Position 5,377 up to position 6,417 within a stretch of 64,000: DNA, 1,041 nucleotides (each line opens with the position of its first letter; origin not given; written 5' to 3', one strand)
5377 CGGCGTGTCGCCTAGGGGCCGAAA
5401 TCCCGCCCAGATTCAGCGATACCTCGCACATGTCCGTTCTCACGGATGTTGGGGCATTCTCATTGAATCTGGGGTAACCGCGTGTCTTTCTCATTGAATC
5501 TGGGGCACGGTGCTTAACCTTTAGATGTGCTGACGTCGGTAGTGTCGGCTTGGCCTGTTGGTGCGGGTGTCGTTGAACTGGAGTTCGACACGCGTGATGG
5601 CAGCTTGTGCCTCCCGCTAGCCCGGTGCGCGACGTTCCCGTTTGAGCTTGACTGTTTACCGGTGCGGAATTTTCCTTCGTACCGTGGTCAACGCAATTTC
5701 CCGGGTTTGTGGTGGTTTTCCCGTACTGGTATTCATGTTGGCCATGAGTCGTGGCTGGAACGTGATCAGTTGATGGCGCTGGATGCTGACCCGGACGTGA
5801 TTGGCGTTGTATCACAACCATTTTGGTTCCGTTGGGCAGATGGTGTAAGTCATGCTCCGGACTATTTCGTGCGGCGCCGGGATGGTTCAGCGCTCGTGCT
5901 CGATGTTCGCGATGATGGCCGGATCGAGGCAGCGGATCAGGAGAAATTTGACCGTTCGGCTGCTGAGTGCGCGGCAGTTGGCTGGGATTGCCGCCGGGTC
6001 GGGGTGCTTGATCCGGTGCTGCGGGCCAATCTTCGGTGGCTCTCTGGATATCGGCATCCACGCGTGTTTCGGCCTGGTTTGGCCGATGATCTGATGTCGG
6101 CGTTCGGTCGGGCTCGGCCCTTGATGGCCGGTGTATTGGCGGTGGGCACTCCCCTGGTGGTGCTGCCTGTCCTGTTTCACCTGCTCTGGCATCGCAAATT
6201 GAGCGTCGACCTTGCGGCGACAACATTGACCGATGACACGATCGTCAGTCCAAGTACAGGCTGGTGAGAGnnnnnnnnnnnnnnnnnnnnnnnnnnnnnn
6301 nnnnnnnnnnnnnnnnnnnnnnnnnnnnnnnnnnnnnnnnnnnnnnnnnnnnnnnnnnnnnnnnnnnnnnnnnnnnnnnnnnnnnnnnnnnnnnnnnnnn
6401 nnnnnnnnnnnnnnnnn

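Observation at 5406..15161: Tn7-like transposon (TnsA-like/TnsB/TnsC/TniQ) carrying a two-component system as cargo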

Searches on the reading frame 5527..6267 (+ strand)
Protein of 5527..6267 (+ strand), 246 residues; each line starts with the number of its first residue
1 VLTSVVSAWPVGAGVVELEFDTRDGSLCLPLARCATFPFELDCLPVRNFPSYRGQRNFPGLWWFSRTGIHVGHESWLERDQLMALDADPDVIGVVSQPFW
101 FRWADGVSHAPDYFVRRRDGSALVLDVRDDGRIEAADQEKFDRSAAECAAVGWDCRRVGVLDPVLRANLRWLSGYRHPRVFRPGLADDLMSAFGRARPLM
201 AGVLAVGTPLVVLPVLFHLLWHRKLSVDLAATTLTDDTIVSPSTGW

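Call 3: search_protein_families(library=pfam, proteins=[window:5527-6267:+], max_evalue=0.01)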
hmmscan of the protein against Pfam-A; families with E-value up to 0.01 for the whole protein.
window:5527-6267:+ (246 aa): 0 families

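Call 16: search_protein_families(library=ncbifam, proteins=[window:5527-6267:+], max_evalue=0.01)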
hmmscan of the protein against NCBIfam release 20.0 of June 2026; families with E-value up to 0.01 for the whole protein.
window:5527-6267:+ (246 aa): 1 family
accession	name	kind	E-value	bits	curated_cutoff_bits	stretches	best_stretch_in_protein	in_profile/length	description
NF033179.1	TnsA_like_Actin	subfamily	6.5e-83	277.4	110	1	32-240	2-211/212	TnsA-like heteromeric transposase endonuclease subunit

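Call 25: find_homologous_proteins(query=window:5527-6267:+, max_evalue=0.001)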
Query window:5527-6267:+ (246 aa): 2164 proteins with E <= 0.001 among 6949 candidates; the best 120 are listed.
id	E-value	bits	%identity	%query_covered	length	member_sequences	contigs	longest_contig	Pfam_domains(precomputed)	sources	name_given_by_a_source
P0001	1.1e-162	558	98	100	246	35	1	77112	-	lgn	-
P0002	8.4e-147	506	90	100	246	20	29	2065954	-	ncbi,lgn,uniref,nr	ncbi:TnsA-like heteromeric transposase endonuclease subunit [Mycobacteroides abscessus]|uniref:TnsA-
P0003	2.1e-141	488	87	100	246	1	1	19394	-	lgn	-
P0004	8.5e-141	486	88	98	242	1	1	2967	-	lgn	-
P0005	3.6e-138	477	85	98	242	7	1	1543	-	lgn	-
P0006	1.0e-128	446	86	91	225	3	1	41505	-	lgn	-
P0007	2.7e-120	419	75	98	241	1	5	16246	-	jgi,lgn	jgi:hypothetical protein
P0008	3.6e-120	418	74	100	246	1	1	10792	-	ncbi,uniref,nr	ncbi:TnsA-like heteromeric transposase endonuclease subunit [Mycobacterium aquaticum]|uniref:Transpo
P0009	6.2e-119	414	74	97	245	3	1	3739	-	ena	-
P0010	1.5e-116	406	73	100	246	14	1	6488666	-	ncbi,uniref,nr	ncbi:TnsA-like heteromeric transposase endonuclease subunit [Mycolicibacterium sp. HK-90]|uniref:Tns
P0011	1.7e-116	406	73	100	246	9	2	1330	-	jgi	jgi:hypothetical protein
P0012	5.4e-116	405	71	100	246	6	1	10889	-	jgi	-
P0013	7.7e-116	404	72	100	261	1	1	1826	-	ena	-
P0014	1.1e-115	404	73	100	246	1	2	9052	-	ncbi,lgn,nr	ncbi:MAG: TnsA-like heteromeric transposase endonuclease subunit [Mycobacterium sp.]|nr:MAG: TnsA-li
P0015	1.6e-115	403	73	100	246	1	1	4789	-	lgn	-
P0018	1.7e-114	400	72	100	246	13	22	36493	-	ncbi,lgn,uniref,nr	ncbi:TnsA-like heteromeric transposase endonuclease subunit [Mycobacterium intracellulare]|uniref:Tn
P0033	2.3e-94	334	63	96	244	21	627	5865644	-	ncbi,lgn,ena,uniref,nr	ncbi:hypothetical protein MYCODSM44623_05780 (plasmid) [Mycobacterium intracellulare subsp. chimaera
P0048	1.3e-88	315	58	98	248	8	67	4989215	-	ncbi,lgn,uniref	ncbi:TnsA-like heteromeric transposase endonuclease subunit [Mycobacteroides abscessus]|uniref:TnsA-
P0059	1.5e-82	295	56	96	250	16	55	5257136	-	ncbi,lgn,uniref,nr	ncbi:TnsA-like heteromeric transposase endonuclease subunit [Mycobacteroides abscessus]|uniref:TnsA-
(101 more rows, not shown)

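Call 26: search_solved_structures(query=window:5527-6267:+, max_evalue=10, show_alignments=2)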
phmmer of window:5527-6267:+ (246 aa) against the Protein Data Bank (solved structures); distinct sequences matched with E-value up to 10: 2.
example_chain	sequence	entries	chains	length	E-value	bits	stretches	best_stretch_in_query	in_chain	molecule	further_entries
1wdj_A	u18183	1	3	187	0.34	13.4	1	40-141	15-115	hypothetical protein TT1808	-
6sg9_FI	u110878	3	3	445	1.8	11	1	37-101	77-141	mt-SAF17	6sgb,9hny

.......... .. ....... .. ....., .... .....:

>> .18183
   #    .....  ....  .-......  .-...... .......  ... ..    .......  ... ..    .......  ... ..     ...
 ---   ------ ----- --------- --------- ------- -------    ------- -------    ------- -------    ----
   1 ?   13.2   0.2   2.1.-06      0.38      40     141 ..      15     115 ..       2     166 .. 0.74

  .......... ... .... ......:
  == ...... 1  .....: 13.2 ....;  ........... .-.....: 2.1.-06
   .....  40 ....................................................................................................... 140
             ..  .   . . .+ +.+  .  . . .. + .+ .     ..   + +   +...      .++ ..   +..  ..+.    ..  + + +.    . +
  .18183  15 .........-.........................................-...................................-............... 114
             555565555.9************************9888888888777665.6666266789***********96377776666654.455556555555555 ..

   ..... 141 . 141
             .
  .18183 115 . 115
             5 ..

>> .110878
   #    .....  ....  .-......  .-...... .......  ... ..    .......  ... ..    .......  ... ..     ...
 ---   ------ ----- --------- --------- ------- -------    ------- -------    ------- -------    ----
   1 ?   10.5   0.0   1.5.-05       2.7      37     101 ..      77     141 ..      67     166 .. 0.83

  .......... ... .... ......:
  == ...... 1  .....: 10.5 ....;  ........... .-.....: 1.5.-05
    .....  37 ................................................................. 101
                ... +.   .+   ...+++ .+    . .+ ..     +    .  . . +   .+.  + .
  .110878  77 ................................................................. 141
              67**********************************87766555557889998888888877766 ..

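Call 28: search_solved_structures(query=A1, max_evalue=10, show_alignments=3)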
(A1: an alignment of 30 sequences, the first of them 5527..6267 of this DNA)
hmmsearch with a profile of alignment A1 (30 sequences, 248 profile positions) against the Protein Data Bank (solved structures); distinct sequences matched with E-value up to 10: 2.
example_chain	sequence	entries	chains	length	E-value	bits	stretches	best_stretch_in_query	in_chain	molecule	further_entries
7rkc_A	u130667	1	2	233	0.44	13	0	181-215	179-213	D_3_633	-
2xem_A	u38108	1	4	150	0.49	12.8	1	68-132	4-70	DYNE7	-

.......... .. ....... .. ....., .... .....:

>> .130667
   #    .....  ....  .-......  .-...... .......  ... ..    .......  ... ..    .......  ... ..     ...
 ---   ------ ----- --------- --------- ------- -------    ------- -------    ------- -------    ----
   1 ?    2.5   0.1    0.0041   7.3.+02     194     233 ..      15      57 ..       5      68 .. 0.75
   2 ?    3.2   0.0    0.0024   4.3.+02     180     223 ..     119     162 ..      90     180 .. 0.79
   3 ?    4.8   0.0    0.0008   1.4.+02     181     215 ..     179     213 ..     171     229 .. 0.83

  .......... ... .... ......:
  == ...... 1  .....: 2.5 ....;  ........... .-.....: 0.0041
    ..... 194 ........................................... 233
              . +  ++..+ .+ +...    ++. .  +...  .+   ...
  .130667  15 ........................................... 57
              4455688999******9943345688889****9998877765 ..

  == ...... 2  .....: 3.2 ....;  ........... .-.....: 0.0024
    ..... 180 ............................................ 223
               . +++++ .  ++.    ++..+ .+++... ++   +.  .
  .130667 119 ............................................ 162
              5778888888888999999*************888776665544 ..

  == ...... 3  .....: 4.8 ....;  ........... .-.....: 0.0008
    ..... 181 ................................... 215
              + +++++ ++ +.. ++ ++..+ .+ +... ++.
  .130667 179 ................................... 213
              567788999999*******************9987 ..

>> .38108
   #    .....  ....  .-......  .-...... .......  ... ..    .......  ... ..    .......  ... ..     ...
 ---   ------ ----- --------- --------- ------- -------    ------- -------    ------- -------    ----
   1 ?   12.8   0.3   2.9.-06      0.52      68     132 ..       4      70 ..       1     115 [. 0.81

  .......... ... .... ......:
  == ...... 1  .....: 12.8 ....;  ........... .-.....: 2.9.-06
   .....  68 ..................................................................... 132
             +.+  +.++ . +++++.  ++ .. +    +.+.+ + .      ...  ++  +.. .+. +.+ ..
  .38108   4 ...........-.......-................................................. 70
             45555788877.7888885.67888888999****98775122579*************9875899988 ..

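Call 30: search_protein_families(library=pfam, alignment_id=A1, max_evalue=0.1)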
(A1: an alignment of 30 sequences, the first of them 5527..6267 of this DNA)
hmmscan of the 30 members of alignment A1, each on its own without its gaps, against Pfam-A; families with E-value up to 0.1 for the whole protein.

A. member 1, window:5527-6267:+ (246 aa): 1 family
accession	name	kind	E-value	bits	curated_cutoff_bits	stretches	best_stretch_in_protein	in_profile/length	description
PF23490.1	ZCCHC24_C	-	0.081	13.4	27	0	143-158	19-34/35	ZCCHC24 C-terminal domain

B. families by the number of members that match (of 30 scanned): 6 families
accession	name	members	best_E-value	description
PF08722.17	Tn7_TnsA-like_N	18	3.8e-07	TnsA-like endonuclease N terminal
PF08721.17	Tn7_Tnp_TnsA_C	2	0.017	TnsA endonuclease C terminal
PF17796.6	Vault_4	1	0.022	Major Vault Protein repeat domain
PF10954.13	DUF2755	1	0.027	Protein of unknown function (DUF2755)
PF23490.1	ZCCHC24_C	1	0.081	ZCCHC24 C-terminal domain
PF13459.11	Fer4_15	1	0.083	4Fe-4S single cluster domain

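Call 32: predict_structure(alignment_id=A1)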
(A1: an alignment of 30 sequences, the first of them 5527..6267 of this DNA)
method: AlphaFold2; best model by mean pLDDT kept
length: 246 residues; sequences in the alignment: 30
mean_pLDDT: 87.9   pTM: 0.83
mean pLDDT of the five models: 87.9, 87.1, 87.0, 86.8, 86.7
residues with pLDDT >= 90: 177; 70-90: 40; 50-70: 6; < 50: 23
segments of 3 or more residues with pLDDT < 50: 1-13, 50-58
pLDDT, mean of each block of 10 residues (from residue 1): 41 77 92 92 78 46 86 89 95 94 94 96 91 84 95 95 96 92 97 97 98 97 95 97 79
secondary structure, 60 per line:
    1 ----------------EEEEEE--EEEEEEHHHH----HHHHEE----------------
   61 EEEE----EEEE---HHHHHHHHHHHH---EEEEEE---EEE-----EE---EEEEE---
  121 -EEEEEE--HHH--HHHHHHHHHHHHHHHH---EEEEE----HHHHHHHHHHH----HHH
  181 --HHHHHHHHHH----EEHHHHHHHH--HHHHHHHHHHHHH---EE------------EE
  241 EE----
elements in order: E17-22 E25-30 H31-34 H39-42 E61-64 E69-72 H76-87 E91-96 E100-102 E113-117 E122-127 H135-150 E154-158 H163-173 H183-192 H199-206 H209-221 E239-242

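Call 36: fold_search(model_id=the predicted structure, library=pdb)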
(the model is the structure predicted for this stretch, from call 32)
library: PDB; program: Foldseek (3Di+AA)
matches with E <= 10: 617; with E <= 0.001: 4
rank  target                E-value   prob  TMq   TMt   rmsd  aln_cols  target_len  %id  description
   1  9bw1_M                1.1e-07  1.00  0.57  0.21   5.6       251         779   18  TnsABCD-DNA transpososome (released 2024-10-16)
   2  1t0f_A                3.2e-07  1.00  0.44  0.42   6.5       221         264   13  Crystal Structure of the TnsA/TnsC(504-555) complex (released 2004-11-09)
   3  1t0f_B                6.0e-07  1.00  0.45  0.43   6.7       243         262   13  Crystal Structure of the TnsA/TnsC(504-555) complex (released 2004-11-09)
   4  1f1z_A                1.9e-06  1.00  0.46  0.44   5.9       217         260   12  TNSA, a catalytic component of the TN7 transposition system (released 2000-06-28)
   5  4dap                  3.5e-02  0.63  0.26  0.28  17.1       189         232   13  The structure of Escherichia coli SfsA (released 2013-08-14)
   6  5gke_A                4.5e-02  0.38  0.23  0.24  20.9       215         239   13  Structure of EndoMS-dsDNA1 complex (released 2016-11-02)
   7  2vld_B                4.5e-02  0.35  0.22  0.23  19.4       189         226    9  crystal structure of a repair endonuclease from Pyrococcus abyssi (released 2009-05-19)
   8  2vld_A                5.1e-02  0.35  0.22  0.23  20.0       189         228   10  crystal structure of a repair endonuclease from Pyrococcus abyssi (released 2009-05-19)
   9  6wxw_A                6.1e-02  0.66  0.17  0.12   5.6        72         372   10  crystal structure of apo Card1 (released 2020-12-30)
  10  6xl1_A                6.1e-02  0.51  0.17  0.12   9.3        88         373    7  crystal structure of cA4-activated Card1(D294N) (released 2020-12-30)
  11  4qbn_A                8.2e-02  0.80  0.24  0.54   7.2       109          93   17  VRR_NUC domain (released 2014-09-10)
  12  6ut7_G                8.2e-02  0.80  0.24  0.16   6.7        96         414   18  Fitted model for the tetradecameric assembly of Thermococcus gammatolerans McrB AAA+ hexamers with bound McrC (released 2020-10-21)
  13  1wdj_B                8.8e-02  0.82  0.18  0.27   5.0        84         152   15  Crystal structure of TT1808 from Thermus thermophilus HB8 (released 2004-11-17)
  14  5gkj_B                1.2e-01  0.16  0.20  0.21  25.5       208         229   12  Structure of EndoMS in apo form (released 2016-11-02)
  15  8q43_A                2.2e-01  0.66  0.20  0.13   7.3        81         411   10  Crystal structure of cA4-bound Can2 (E341A) in complex with oligo-C DNA (released 2023-11-22)
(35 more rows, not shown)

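Call 41: find_related_loci(query=A1, collection=genome_contigs, flank=10000)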
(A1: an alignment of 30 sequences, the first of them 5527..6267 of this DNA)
Query A1 (246 aa) in genome_contigs; peptide patterns used: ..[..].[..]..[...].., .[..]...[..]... (x = any residue, [..] = any of these).
600 stretches matched a pattern (row limit reached: there are more); 549 encode a relative of the query (tblastn E <= 1e-3); the best 80 are kept; 80 distinct loci.
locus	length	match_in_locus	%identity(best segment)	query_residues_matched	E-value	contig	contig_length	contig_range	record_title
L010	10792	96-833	73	1-246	5e-113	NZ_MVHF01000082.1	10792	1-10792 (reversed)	Mycobacterium aquaticum strain RW6 NODE_82_length_10792_cov_73.9457, whole genome shotgun sequence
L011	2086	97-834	71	1-246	9e-116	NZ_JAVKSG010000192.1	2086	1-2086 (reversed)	MAG: Mycobacterium sp. isolate PQ1_20S_bin_2 c_000000001593, whole genome shotgun sequence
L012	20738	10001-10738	71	1-246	1e-106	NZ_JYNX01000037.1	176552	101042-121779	Mycolicibacterium chubuense strain DSM 44219 MCHUDSM44219_contig000037, whole genome shotgun sequence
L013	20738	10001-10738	71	1-246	1e-106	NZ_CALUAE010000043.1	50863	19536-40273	MAG: Mycolicibacterium bacteremicum isolate MvgFDqQOtF_bin.11.MAG NODE_106_length_50863_cov_8.019957, whole genome shotg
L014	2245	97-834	71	1-246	6e-112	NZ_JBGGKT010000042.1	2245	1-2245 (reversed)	Mycobacterium sp. pV006 contig00042, whole genome shotgun sequence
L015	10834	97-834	71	1-246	1e-106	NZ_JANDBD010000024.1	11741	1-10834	Mycolicibacterium arenosum strain CAU 1645 contig24, whole genome shotgun sequence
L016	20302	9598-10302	63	9-243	5e-95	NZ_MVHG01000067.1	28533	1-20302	Mycobacterium arosiense ATCC BAA-1401 = DSM 45069 Mycobacterium_arosiense_DSM45069_contig67, whole genome shotgun sequen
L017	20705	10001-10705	63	9-243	5e-95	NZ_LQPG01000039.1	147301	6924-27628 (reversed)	Mycolicibacter longobardus strain DSM 45394 contig_44, whole genome shotgun sequence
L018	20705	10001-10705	63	9-243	5e-95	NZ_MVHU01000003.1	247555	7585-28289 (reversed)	Mycolicibacter kumamotonensis strain DSM 45093 NODE_3_length_247555_cov_79.2592, whole genome shotgun sequence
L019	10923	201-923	62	3-243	2e-92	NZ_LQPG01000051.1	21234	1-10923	Mycolicibacter longobardus strain DSM 45394 contig_55, whole genome shotgun sequence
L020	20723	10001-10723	62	3-243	5e-92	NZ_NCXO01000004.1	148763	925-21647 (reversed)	Mycolicibacillus koreensis strain KCTC 19819 NODE_4_length_148763_cov_127.097, whole genome shotgun sequence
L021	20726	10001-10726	60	3-243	2e-91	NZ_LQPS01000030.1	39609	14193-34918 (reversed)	Mycolicibacter senuensis strain DSM 44999 contig_36, whole genome shotgun sequence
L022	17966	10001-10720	60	4-241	4e-90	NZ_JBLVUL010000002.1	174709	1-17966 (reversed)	Mycobacterium sp. 48b Seq4, whole genome shotgun sequence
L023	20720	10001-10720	60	4-241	5e-90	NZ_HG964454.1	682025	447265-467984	Mycolicibacterium austroafricanum strain DSM 44191, whole genome shotgun sequence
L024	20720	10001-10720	60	4-241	5e-90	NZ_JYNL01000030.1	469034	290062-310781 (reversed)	Mycolicibacterium chlorophenolicum strain DSM 43826 MCHLDSM_contig000031, whole genome shotgun sequence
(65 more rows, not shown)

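Call 51: find_encoding_contigs(protein=P0002, flank=3000, max_places=10)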
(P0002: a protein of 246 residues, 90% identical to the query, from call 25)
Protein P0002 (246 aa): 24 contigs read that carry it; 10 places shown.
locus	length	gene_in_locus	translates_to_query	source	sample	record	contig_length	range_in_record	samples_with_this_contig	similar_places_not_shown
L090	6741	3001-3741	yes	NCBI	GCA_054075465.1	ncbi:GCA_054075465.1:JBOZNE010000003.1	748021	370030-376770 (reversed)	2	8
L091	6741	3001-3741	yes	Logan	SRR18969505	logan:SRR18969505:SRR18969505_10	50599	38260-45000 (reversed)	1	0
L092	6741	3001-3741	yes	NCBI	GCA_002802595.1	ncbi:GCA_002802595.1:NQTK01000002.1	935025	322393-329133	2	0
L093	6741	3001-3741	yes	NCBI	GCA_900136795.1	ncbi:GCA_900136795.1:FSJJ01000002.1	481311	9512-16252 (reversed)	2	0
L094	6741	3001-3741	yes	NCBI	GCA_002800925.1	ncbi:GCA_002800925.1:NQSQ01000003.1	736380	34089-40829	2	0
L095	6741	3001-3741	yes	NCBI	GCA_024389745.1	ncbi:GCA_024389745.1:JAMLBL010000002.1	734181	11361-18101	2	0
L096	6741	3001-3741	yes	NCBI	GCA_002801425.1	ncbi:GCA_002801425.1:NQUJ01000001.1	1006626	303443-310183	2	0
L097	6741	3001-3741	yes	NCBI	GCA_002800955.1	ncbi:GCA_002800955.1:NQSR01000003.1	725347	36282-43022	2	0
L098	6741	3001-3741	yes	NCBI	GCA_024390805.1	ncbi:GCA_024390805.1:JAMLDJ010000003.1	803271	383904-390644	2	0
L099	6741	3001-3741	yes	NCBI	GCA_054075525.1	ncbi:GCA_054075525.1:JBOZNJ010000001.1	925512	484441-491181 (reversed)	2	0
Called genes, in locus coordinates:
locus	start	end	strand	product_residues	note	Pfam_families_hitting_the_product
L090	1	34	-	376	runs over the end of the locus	PF00903:Glyoxalase (faint)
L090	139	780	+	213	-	PF00440:TetR_N, PF21306:TetR_C_40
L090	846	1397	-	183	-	PF07152:YaeQ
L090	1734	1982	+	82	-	PF11730:DUF3297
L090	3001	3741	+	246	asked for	-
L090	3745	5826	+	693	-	PF09299:Mu-transpos_C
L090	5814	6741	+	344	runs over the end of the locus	PF05621:TniB, PF13401:AAA_22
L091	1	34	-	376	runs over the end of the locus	PF00903:Glyoxalase (faint)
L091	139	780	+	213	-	PF00440:TetR_N, PF21306:TetR_C_40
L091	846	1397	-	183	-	PF07152:YaeQ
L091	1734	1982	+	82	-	PF11730:DUF3297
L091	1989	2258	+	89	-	-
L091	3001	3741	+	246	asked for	-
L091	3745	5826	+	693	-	PF09299:Mu-transpos_C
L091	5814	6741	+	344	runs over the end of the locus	PF05621:TniB, PF13401:AAA_22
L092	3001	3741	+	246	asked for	-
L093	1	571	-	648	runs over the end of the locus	PF13384:HTH_23 (faint)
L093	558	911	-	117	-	PF13443:HTH_26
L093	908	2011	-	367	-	PF02899:Phage_int_SAM_1 (faint), PF00589:Phage_integrase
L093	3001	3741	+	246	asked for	-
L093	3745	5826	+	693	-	PF09299:Mu-transpos_C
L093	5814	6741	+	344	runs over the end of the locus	PF05621:TniB, PF13401:AAA_22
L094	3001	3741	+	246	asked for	-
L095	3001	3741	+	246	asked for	-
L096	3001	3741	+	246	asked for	-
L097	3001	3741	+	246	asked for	-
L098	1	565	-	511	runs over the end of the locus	-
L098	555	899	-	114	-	PF13443:HTH_26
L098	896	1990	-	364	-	PF02899:Phage_int_SAM_1 (faint), PF00589:Phage_integrase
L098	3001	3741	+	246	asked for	-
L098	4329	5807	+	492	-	PF00665:rve (faint), PF09299:Mu-transpos_C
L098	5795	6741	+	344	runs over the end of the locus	PF05621:TniB, PF13401:AAA_22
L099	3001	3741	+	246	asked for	-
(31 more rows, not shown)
